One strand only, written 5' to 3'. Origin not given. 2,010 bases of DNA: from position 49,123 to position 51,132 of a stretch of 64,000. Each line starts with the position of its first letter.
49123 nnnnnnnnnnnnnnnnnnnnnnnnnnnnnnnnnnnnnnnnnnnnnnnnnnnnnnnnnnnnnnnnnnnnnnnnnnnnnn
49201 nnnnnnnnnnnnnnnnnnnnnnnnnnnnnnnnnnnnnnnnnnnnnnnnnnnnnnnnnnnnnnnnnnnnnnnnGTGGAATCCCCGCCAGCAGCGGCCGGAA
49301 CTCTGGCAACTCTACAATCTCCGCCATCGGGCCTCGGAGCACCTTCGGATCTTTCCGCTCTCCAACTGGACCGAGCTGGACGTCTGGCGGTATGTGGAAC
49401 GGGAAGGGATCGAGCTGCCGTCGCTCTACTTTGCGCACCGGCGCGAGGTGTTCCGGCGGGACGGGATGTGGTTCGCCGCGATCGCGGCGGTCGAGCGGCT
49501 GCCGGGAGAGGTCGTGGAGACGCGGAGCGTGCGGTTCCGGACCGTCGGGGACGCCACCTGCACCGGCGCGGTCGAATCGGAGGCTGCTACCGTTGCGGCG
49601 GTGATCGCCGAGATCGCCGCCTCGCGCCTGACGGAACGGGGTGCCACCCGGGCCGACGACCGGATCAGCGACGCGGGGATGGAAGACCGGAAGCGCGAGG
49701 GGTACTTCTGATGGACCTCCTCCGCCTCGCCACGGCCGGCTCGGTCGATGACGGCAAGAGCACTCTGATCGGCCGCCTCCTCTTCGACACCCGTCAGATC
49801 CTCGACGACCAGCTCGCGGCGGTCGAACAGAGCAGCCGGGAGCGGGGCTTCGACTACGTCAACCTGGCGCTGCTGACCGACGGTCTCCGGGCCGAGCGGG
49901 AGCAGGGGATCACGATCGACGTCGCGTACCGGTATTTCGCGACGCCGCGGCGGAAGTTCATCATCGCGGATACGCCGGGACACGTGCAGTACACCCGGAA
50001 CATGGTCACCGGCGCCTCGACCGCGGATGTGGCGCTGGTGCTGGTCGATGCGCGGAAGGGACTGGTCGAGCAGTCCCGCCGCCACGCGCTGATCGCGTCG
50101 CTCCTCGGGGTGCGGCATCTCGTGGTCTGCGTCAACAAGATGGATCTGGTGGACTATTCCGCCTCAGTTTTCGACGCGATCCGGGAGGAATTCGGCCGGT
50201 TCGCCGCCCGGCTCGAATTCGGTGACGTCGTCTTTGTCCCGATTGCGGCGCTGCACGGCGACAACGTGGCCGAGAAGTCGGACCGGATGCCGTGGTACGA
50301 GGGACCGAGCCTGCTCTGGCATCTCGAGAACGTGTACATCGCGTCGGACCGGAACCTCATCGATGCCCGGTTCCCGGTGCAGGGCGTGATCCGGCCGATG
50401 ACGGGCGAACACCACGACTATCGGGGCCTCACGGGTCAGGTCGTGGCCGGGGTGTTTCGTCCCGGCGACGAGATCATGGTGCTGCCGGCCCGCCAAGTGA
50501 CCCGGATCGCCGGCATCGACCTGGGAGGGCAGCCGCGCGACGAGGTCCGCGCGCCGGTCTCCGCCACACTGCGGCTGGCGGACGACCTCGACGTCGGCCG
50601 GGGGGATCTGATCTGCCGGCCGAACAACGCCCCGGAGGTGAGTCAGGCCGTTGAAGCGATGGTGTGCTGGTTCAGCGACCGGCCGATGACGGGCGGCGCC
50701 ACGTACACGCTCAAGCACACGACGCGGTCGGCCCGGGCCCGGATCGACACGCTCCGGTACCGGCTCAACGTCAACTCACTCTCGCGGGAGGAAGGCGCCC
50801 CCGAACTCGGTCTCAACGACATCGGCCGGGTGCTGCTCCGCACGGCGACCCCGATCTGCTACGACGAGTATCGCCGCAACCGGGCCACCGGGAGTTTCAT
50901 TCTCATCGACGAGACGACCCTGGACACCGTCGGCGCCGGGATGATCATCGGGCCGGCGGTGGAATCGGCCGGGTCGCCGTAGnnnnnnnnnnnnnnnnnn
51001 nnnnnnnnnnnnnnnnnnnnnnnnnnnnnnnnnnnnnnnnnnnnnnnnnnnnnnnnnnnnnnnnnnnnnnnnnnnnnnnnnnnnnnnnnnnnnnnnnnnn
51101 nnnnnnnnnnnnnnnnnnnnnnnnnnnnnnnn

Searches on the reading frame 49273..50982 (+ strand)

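Call 60: search_protein_families(library=pfam, proteins=[window:49273-50982:+], max_evalue=0.00001)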
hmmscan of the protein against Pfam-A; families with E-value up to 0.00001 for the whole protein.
window:49273-50982:+ (569 aa): 3 families
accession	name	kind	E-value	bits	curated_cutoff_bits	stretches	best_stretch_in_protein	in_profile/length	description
PF00009.33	GTP_EFTU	-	2.9e-41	141.6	26.5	1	150-334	4-177/188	Elongation factor Tu GTP binding domain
PF22594.2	GTP-eEF1A_C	-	1.3e-26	93.4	27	1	460-558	2-100/101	GTP-eEF1A C-terminal domain-like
PF01926.29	MMR_HSR1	-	5.7e-06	26.9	21.9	0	206-270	25-95/113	50S ribosome-binding GTPase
